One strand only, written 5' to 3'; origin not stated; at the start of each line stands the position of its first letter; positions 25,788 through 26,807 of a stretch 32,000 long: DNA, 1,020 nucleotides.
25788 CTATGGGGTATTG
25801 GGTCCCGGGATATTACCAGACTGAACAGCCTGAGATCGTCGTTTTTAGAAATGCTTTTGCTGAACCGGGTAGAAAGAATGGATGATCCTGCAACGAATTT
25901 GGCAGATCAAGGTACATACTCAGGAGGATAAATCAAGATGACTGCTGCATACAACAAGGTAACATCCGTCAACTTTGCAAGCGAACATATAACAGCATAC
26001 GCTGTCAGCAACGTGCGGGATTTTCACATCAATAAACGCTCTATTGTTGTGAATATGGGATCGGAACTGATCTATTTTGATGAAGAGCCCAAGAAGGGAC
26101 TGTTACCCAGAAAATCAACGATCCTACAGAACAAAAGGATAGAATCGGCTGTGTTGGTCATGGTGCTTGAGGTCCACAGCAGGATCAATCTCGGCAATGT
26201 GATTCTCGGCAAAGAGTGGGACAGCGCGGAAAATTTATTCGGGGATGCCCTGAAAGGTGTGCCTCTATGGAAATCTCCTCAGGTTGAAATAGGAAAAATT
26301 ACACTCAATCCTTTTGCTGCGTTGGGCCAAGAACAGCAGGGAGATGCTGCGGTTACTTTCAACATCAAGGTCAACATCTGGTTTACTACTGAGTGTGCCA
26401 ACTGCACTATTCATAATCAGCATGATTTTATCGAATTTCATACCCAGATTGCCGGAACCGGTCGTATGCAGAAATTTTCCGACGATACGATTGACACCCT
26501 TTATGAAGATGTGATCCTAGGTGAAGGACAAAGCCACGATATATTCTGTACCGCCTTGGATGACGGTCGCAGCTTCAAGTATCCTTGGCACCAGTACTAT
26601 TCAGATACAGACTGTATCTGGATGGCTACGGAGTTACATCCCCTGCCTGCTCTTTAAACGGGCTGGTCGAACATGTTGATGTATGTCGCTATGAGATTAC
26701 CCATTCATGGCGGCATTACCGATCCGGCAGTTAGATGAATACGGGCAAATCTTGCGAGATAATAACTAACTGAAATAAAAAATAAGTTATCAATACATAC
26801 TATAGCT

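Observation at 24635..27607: Three consecutive genes reproduce the domain order and total size of fungal AUDH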

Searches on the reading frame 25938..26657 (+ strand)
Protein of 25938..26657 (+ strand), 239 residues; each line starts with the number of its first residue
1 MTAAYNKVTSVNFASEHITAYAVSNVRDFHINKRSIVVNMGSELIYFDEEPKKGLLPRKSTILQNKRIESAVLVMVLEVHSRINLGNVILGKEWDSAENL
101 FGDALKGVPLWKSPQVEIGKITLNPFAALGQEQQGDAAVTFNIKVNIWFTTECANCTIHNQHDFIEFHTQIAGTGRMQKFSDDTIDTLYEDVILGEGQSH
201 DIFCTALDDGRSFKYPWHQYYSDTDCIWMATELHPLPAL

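Call 3: search_protein_families(library=pfam, proteins=[window:25938-26657:+], max_evalue=1)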
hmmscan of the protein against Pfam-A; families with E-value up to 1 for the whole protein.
window:25938-26657:+ (239 aa): 0 families

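Call 4: search_protein_families(library=ncbifam, proteins=[window:25938-26657:+], max_evalue=1)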
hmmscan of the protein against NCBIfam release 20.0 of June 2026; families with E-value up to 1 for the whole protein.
window:25938-26657:+ (239 aa): 0 families

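Call 6: search_solved_structures(query=window:25938-26657:+, max_evalue=10, show_alignments=2)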
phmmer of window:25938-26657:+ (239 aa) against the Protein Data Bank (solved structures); distinct sequences matched with E-value up to 10: 0.

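Call 10: find_homologous_proteins(query=window:25938-26657:+, max_evalue=0.001)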
Query window:25938-26657:+ (239 aa): 275 proteins with E <= 0.001 among 474 candidates; the best 120 are listed.
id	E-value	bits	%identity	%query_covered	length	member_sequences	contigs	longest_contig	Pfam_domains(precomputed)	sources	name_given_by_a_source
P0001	1.1e-160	550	100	100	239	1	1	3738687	-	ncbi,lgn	ncbi:MAG: hypothetical protein ACL93V_13840 [Candidatus Electrothrix sp. YB6]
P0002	2.2e-131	455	82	99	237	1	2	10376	-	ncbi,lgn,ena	-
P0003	5.9e-122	424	78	99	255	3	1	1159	-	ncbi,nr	ncbi:MAG: hypothetical protein D3903_21675 [Candidatus Electrothrix sp. GM3_4]|nr:hypothetical prote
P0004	1.6e-116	406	75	99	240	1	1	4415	-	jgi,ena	-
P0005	2.8e-114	399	71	99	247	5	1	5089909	-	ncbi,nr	ncbi:MAG: hypothetical protein SD837_15715 [Candidatus Electrothrix scaldis]|nr:MAG: hypothetical pr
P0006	2.9e-113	395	74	97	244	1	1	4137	-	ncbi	-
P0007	8.9e-111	387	72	99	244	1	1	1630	-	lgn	-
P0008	4.0e-110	385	71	97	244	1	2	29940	-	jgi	jgi:hypothetical protein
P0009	1.3e-98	347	64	97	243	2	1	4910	-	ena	-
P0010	3.2e-98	346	64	97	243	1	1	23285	-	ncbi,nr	ncbi:MAG: hypothetical protein JEZ14_12750 [Marinilabiliaceae bacterium]|nr:hypothetical protein [Ma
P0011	6.3e-97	342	61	97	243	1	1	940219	-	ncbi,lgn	-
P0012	9.4e-81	289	75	68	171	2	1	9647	-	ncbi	-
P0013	1.4e-79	285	52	99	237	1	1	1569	-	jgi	-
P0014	5.9e-75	270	52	96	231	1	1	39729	-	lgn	-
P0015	6.0e-72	260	52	95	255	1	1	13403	-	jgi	jgi:hypothetical protein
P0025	4.1e-60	221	45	97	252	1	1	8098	-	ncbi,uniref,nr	ncbi:hypothetical protein O9H85_37170 [Paenibacillus filicis]|uniref:Uncharacterized protein n=1 Tax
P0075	5.5e-55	205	42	97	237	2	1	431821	-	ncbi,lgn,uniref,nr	ncbi:hypothetical protein Cylst_6675 (plasmid) [Cylindrospermum stagnale PCC 7417]|uniref:Uncharacte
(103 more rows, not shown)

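Call 26: find_encoding_contigs(protein=P0010, flank=8000, max_places=2)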
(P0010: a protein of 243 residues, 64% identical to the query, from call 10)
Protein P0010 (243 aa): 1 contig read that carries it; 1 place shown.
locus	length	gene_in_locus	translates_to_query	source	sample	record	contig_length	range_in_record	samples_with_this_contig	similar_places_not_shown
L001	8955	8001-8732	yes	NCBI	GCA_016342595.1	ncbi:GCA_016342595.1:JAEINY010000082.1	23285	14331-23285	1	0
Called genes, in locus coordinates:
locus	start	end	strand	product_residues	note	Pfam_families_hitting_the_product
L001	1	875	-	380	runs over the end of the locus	-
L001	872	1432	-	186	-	PF00440:TetR_N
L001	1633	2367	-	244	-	PF05742:TANGO2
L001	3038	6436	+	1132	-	PF13802:Gal_mutarotas_2, PF01055:Glyco_hydro_31_2nd, PF21365:Glyco_hydro_31_3rd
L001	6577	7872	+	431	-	PF01839:FG-GAP (faint), PF22301:AUDH_beta_propeller, PF13517:FG-GAP_3 (weak)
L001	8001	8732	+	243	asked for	-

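Call 27: find_encoding_contigs(protein=P0025, flank=8000, max_places=2)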
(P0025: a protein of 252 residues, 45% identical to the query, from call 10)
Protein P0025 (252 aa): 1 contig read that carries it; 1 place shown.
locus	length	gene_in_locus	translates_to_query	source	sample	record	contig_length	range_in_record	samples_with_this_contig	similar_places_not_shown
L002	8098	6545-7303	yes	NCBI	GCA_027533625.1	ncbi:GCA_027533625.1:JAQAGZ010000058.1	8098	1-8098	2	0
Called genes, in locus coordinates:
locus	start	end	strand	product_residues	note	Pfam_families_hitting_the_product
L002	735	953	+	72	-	-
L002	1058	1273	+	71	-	-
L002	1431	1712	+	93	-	-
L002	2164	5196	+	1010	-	PF13802:Gal_mutarotas_2, PF01055:Glyco_hydro_31_2nd, PF21365:Glyco_hydro_31_3rd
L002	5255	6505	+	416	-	PF01839:FG-GAP (faint), PF13517:FG-GAP_3 (weak), PF22301:AUDH_beta_propeller, PF13517:FG-GAP_3 (weak)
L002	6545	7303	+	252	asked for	-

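Call 28: find_encoding_contigs(protein=P0075, flank=8000, max_places=2)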
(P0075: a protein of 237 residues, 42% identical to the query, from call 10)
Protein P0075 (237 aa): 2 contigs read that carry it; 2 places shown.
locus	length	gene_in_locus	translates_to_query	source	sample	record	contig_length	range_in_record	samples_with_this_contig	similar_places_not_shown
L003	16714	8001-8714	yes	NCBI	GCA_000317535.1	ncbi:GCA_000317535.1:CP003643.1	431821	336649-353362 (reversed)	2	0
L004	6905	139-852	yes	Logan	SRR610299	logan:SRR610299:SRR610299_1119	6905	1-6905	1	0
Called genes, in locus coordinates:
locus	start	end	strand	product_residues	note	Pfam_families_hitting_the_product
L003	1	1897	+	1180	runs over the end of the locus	PF14516:AAA_35, PF25173:Beta-prop_WDR3_1st, PF23381:Beta-prop_IFT122_1st, PF23414:Beta-prop_EML_2, PF24782:WD40_MABP1-WDR62_2nd, PF24805:EIF3I, PF24814:WD40_Prp19, PF24817:WD40_WDHD1_1st, +107 more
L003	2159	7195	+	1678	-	PF12920:TcdA_TcdB_pore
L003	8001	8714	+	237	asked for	-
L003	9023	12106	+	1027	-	PF13802:Gal_mutarotas_2, PF01055:Glyco_hydro_31_2nd, PF21365:Glyco_hydro_31_3rd, PF17137:DUF5110 (weak)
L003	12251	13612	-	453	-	PF26355:HTH_VMAP-M9, PF14516:AAA_35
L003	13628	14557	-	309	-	-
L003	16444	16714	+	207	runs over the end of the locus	PF13527:Acetyltransf_9 (faint), PF00583:Acetyltransf_1, PF13508:Acetyltransf_7, PF13673:Acetyltransf_10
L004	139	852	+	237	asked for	-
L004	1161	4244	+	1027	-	PF13802:Gal_mutarotas_2, PF01055:Glyco_hydro_31_2nd, PF21365:Glyco_hydro_31_3rd, PF17137:DUF5110 (weak)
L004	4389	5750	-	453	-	PF26355:HTH_VMAP-M9, PF14516:AAA_35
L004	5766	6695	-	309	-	-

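Call 36: search_protein_representatives(alignment_id=A1)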
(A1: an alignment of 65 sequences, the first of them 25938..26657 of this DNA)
Query: 65 sequences, 234 profile positions. Proteins with E-value up to 0.001 (for the whole library): 244; up to 1e-10: 165; up to 1e-30: 69. The best 150 are listed.
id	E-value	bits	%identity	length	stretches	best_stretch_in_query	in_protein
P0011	7.0e-102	356.7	-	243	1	3-233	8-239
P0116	1.4e-100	352.4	-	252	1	2-234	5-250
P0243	1.3e-76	274.0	-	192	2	1-117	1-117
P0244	1.8e-76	273.5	-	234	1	1-232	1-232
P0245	1.1e-75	270.9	-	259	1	5-233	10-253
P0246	1.8e-74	266.9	-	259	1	3-233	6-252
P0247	2.8e-74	266.3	-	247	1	3-233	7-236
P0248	1.1e-71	257.9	-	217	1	58-232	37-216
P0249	1.2e-71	257.7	-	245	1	4-233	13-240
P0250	3.3e-70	253.0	-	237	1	3-232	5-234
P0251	9.1e-66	238.5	-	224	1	60-231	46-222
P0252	7.1e-65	235.6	-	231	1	6-233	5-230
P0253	4.1e-64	233.1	-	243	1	7-233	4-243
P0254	6.9e-64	232.3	-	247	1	13-232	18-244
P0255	6.9e-64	232.3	-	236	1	8-231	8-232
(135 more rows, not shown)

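Call 38: predict_structure(alignment_id=A1)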
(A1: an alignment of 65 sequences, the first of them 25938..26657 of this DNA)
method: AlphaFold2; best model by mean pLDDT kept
length: 239 residues; sequences in the alignment: 65
mean_pLDDT: 96.3   pTM: 0.91
mean pLDDT of the five models: 96.3, 96.2, 95.9, 95.5, 95.0
residues with pLDDT >= 90: 232; 70-90: 6; 50-70: 1; < 50: 0
segments of 3 or more residues with pLDDT < 50: none
pLDDT, mean of each block of 10 residues (from residue 1): 89 97 98 98 95 95 97 98 93 96 94 98 97 96 98 95 97 98 97 98 96 98 98 94
secondary structure, 60 per line:
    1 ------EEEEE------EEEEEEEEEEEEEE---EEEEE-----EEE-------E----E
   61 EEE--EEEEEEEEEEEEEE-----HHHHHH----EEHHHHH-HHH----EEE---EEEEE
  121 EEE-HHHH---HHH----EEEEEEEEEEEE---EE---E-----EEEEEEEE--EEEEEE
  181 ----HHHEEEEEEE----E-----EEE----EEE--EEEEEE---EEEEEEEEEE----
elements in order: E7-11 E18-31 E35-39 E45-47 E60-63 E66-79 H85-90 H97-101 E110-112 E116-123 H125-128 E139-150 E165-172 E175-180 E188-194 E205-207 E212-214 E217-222 E226-235

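Call 44: fold_search(model_id=the predicted structure, library=pdb)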
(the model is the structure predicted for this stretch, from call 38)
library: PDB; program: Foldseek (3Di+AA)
matches with E <= 10: 1731; with E <= 0.001: 279
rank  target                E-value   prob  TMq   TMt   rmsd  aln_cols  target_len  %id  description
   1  4a7z                  7.2e-10  1.00  0.63  0.19   7.9       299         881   14  Complex of bifunctional aldos-2-ulose dehydratase with the reaction intermediate ascopyrone M (released 2012-03-21)
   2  4a7k                  1.5e-08  1.00  0.65  0.20   7.1       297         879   15  Bifunctional Aldos-2-ulose dehydratase (released 2012-03-21)
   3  7u1j_C                4.7e-08  1.00  0.32  0.23  18.1       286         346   12  Crystal structure of Pisum sativum convicilin (released 2022-03-30)
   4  1ipj_B                6.4e-08  1.00  0.31  0.21  16.0       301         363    8  CRYSTAL STRUCTURES OF RECOMBINANT AND NATIVE SOYBEAN BETA-CONGLYCININ BETA HOMOTRIMERS COMPLEXES WITH N-ACETYL-D-GLUCO (released 2002-05-16)
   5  5e1r_D                9.3e-08  1.00  0.30  0.22  22.0       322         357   12  Crystal structure of pecan (carya illinoinensis) vicilin, a new food allergen (released 2016-08-10)
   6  5e1r_F                1.3e-07  1.00  0.31  0.22  22.3       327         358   11  Crystal structure of pecan (carya illinoinensis) vicilin, a new food allergen (released 2016-08-10)
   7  2uyb                  1.7e-07  1.00  0.32  0.22  20.3       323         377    9  S161A mutant of Bacillus subtilis Oxalate Decarboxylase OxdC (released 2007-08-21)
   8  1uij_C                1.7e-07  1.00  0.28  0.20  20.4       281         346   10  Crystal Structure Of Soybean beta-Conglycinin Beta Homotrimer (I122M/K124W) (released 2004-07-16)
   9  5hi0                  2.4e-07  1.00  0.30  0.21  20.3       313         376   10  The Substrate Binding Mode and Chemical Basis of a Reaction Specificity Switch in Oxalate Decarboxylase (released 2016-04-06)
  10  1uik_A                2.5e-07  1.00  0.29  0.20  15.5       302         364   10  Crystal structure of soybean beta-conglycinin alpha prime homotrimer (released 2004-07-16)
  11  4met_A                2.5e-07  1.00  0.31  0.21  20.2       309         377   11  Assigning the EPR Fine Structure Parameters of the Mn(II) Centers in Bacillus subtilis Oxalate Decarboxylase by Site-D (released 2014-03-05)
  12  6ufi                  2.7e-07  1.00  0.32  0.21  19.4       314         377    8  W96Y Oxalate Decarboxylase (Bacillus subtilis) (released 2020-09-30)
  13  7u1j_B                2.8e-07  1.00  0.33  0.24  21.2       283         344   10  Crystal structure of Pisum sativum convicilin (released 2022-03-30)
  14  5e1r_B                2.8e-07  1.00  0.29  0.21  19.3       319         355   12  Crystal structure of pecan (carya illinoinensis) vicilin, a new food allergen (released 2016-08-10)
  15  2uya                  3.0e-07  1.00  0.31  0.21  19.9       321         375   10  DEL162-163 mutant of Bacillus subtilis Oxalate Decarboxylase OxdC (released 2007-08-21)
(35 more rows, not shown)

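Call 47: find_related_loci(query=A1, collection=genome_contigs, flank=10000)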
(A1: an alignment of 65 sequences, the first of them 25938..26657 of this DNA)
Query A1 (239 aa) in genome_contigs; peptide patterns used: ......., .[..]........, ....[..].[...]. (x = any residue, [..] = any of these).
406 stretches matched a pattern; 317 encode a relative of the query (tblastn E <= 1e-3); the best 80 are kept; 80 distinct loci.
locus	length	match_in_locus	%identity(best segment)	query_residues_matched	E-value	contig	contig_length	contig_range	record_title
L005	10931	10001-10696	64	6-237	1e-103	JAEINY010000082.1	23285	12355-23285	MAG: Marinilabiliaceae bacterium isolate MAG16 NODE_1506_length_23285_cov_11.872070, whole genome shotgun sequence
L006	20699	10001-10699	61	6-238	2e-102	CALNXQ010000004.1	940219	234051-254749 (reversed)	MAG: uncultured Marinilabiliaceae bacterium isolate LOGT_bin.0004 genome assembly, contig: contig_13201, whole genome sh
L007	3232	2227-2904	48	11-236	7e-72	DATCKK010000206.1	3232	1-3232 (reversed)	MAG TPA_asm: Cytophagaceae bacterium isolate SMAG_U7094 k141_270082, whole genome shotgun sequence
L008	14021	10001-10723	43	4-235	3e-66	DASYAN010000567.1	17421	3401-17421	MAG TPA_asm: Ktedonobacteraceae bacterium isolate SMAG_U4882 k141_1969872, whole genome shotgun sequence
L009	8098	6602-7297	45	6-236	6e-65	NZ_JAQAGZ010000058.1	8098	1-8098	Paenibacillus gyeongsangnamensis strain dW9 contig58, whole genome shotgun sequence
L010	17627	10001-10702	43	6-236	1e-64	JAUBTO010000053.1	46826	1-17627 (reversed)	Microcoleus sp. C2D2 NODE_103_length_46826_cov_42.033370, whole genome shotgun sequence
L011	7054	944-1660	44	1-236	1e-64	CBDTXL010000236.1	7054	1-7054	MAG TPA_asm: uncultured bacterium isolate ERR2431955_maxbin2_4 genome assembly, contig: ERZ23878311.8677, whole genome s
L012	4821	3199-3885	43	11-236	1e-63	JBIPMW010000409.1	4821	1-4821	MAG: Crocinitomicaceae bacterium isolate ME2017-07-18_3300034272_group7_bin207 Rohwer_bin786_scaffold_22177_c1, whole ge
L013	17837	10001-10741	44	2-236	5e-63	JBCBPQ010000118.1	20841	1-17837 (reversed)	MAG: Cyanobacteria bacterium J06633_8 k141_213100_length_20841_cov_52.0368, whole genome shotgun sequence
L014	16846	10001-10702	42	6-236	2e-62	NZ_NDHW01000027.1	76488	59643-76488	Pseudanabaena sp. SR411 Contig_28, whole genome shotgun sequence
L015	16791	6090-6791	42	6-236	8e-63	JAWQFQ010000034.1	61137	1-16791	MAG: Scytonema sp. PMC 1070.18 PMC1070_90_length_61137_cov_68.008480, whole genome shotgun sequence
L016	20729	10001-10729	39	6-234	9e-63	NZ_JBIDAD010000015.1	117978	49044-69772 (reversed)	Streptomyces sp. NPDC048211 NPDC048211_29_C6.ctg-0015, whole genome shotgun sequence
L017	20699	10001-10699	44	6-236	9e-63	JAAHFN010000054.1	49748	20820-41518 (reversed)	MAG: Oscillatoria sp. SIO1A7 1A7_NODE_54, whole genome shotgun sequence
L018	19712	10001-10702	44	6-236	1e-62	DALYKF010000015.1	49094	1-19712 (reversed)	MAG TPA_asm: Coleofasciculaceae cyanobacterium CTOTU46641 NODE_16_length_49094_cov_18.816106, whole genome shotgun seque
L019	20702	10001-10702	41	6-236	4e-61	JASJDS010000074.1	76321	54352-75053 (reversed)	MAG: Calothrix sp. MO_192.B10 MO_192.c_324, whole genome shotgun sequence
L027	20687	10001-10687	45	6-236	6e-60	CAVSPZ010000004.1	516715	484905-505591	MAG: uncultured Acidobacteriota bacterium isolate MFD03044.bin.1.24 genome assembly, contig: contig_7376, whole genome s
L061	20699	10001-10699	42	6-234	3e-56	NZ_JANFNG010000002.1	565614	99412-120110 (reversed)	Streptomyces humicola strain RB6PN25 NODE_2_length_565614_cov_64.428299, whole genome shotgun sequence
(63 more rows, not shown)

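Call 51: search_protein_families(library=pfam, proteins=[L061:3049-4506:+, L061:4463-5371:+, L061:5751-8372:+, L061:8702-9949:+, L061:12159-13475:-, L061:14114-15028:+, L027:7892-9757:-, L027:6506-7810:-, L027:10875-11726:-, L027:11879-15397:+], max_evalue=0.0001)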
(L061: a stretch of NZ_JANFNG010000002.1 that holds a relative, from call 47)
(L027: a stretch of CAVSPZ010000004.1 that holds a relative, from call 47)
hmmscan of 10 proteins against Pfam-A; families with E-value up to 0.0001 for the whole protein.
L061:3049-4506:+ (486 aa): 1 family
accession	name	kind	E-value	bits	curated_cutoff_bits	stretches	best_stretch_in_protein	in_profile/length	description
PF07690.21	MFS_1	-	4.3e-58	197.3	33.4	1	40-433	1-346/347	Major Facilitator Superfamily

L061:4463-5371:+ (303 aa): 5 families
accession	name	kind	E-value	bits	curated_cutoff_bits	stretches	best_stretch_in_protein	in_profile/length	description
PF13561.12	adh_short_C2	-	9.8e-51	173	27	1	56-298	1-234/236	Enoyl-(Acyl carrier protein) reductase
PF00106.31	adh_short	-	2.4e-44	151.6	26.6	1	50-230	1-187/195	short chain dehydrogenase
PF01370.27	Epimerase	-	2.4e-07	30.9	20.9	1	53-223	2-176/240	NAD dependent epimerase/dehydratase family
PF08659.16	KR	-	5.9e-07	30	22.6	1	52-199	3-156/180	KR domain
PF23441.1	SDR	-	8.6e-05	22.5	27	0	94-299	64-255/258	SDR-like rossmann domain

L061:5751-8372:+ (874 aa): 2 families
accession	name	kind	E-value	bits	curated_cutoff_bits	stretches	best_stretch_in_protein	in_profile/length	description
PF01565.28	FAD_binding_4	-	1.6e-17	64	26.4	1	387-524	1-137/139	FAD binding domain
PF08031.17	BBE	-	4.2e-17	62.3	20.6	1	817-870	1-45/45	Berberine and berberine like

L061:8702-9949:+ (416 aa): 2 families
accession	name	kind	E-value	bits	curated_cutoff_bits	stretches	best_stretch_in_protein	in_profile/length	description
PF02350.25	Epimerase_2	-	5e-105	351.6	30.6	1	40-381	1-346/347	UDP-N-acetylglucosamine 2-epimerase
PF13579.12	Glyco_trans_4_4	-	9.5e-05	23.2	29.7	0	90-190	56-157/158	Glycosyl transferase 4-like domain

L061:12159-13475:- (439 aa): 0 families

L061:14114-15028:+ (305 aa): 3 families
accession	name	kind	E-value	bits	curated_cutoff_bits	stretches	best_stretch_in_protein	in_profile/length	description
PF17765.7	MLTR_LBD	-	9e-57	192.2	26.3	1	109-279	2-168/168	MmyB-like transcription regulator ligand binding domain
PF13560.12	HTH_31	-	7.1e-14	52.3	27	1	8-88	1-64/64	Helix-turn-helix domain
PF01381.28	HTH_3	-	5.1e-09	36.5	23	1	38-84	9-54/55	Helix-turn-helix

L027:7892-9757:- (622 aa): 3 families
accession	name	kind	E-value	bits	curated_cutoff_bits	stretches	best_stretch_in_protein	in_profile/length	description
PF02775.26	TPP_enzyme_C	-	3.5e-42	144.2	21.9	1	408-563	2-151/151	Thiamine pyrophosphate enzyme, C-terminal TPP binding domain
PF00205.28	TPP_enzyme_M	-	2.4e-40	137.8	30.4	1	201-338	1-135/137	Thiamine pyrophosphate enzyme, central domain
PF02776.23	TPP_enzyme_N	-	8.4e-30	103.4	26.8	1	6-122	2-118/119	Thiamine pyrophosphate enzyme, N-terminal TPP binding domain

L027:6506-7810:- (435 aa): 1 family
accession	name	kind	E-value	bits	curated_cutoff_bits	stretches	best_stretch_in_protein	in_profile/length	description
PF00815.25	Histidinol_dh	-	9.9e-135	450.1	27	1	14-419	4-410/411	Histidinol dehydrogenase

L027:10875-11726:- (284 aa): 3 families
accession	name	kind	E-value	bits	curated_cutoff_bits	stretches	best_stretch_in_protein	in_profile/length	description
PF07702.18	UTRA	-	1.1e-36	126.1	23.8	1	136-274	2-140/141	UTRA domain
PF00392.27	GntR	-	1.9e-12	47.1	27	1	52-111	2-61/64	Bacterial regulatory proteins, gntR family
PF01325.25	Fe_dep_repress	-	9.2e-05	23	26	0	68-108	16-56/60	Iron dependent repressor, N-terminal DNA binding domain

L027:11879-15397:+ (1173 aa): 4 families
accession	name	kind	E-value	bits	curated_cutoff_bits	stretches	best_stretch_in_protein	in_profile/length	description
PF25183.1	OMP_b-brl_4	-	8.4e-237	789.1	30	1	261-1166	1-838/838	Outer membrane beta barrel domain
PF13620.12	CarboxypepD_reg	-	5.4e-20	72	32.3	1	43-122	2-81/82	Carboxypeptidase regulatory-like domain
PF17210.9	SdrD_B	-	1.7e-05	25.4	29.7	1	48-99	17-68/112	SdrD B-like domain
PF13715.12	CarbopepD_reg_2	-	6.2e-05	23.4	32.2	0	44-127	2-81/88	CarboxypepD_reg-like domain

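Call 63: find_encoding_contigs(protein=P0002, flank=10000, max_places=2)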
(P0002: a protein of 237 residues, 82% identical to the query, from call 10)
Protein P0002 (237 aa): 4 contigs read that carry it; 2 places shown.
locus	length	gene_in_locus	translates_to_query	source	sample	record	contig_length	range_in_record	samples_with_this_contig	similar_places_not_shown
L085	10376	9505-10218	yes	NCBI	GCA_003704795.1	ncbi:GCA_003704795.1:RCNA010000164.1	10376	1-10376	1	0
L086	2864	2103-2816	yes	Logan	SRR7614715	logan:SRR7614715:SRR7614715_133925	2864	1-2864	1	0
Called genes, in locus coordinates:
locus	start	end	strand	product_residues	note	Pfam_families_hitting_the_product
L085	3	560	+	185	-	?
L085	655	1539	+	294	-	PF00963:Cohesin (faint)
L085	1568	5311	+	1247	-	PF00560:LRR_1 (faint), PF12799:LRR_4 (faint), PF13855:LRR_8 (faint), PF23598:LRR_14, PF00094:VWD, PF00139:Lectin_legB, PF18483:Lectin_L-type_dom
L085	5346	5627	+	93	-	PF11026:DUF2721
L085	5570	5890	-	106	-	-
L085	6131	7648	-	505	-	PF06980:DUF1302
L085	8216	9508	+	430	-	PF01839:FG-GAP (faint), PF13517:FG-GAP_3 (weak), PF22301:AUDH_beta_propeller, PF13517:FG-GAP_3 (weak)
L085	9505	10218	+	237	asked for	-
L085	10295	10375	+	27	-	?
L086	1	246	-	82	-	?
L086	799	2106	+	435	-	PF01839:FG-GAP (faint), PF13517:FG-GAP_3 (weak), PF22301:AUDH_beta_propeller, PF13517:FG-GAP_3 (weak)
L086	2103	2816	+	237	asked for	-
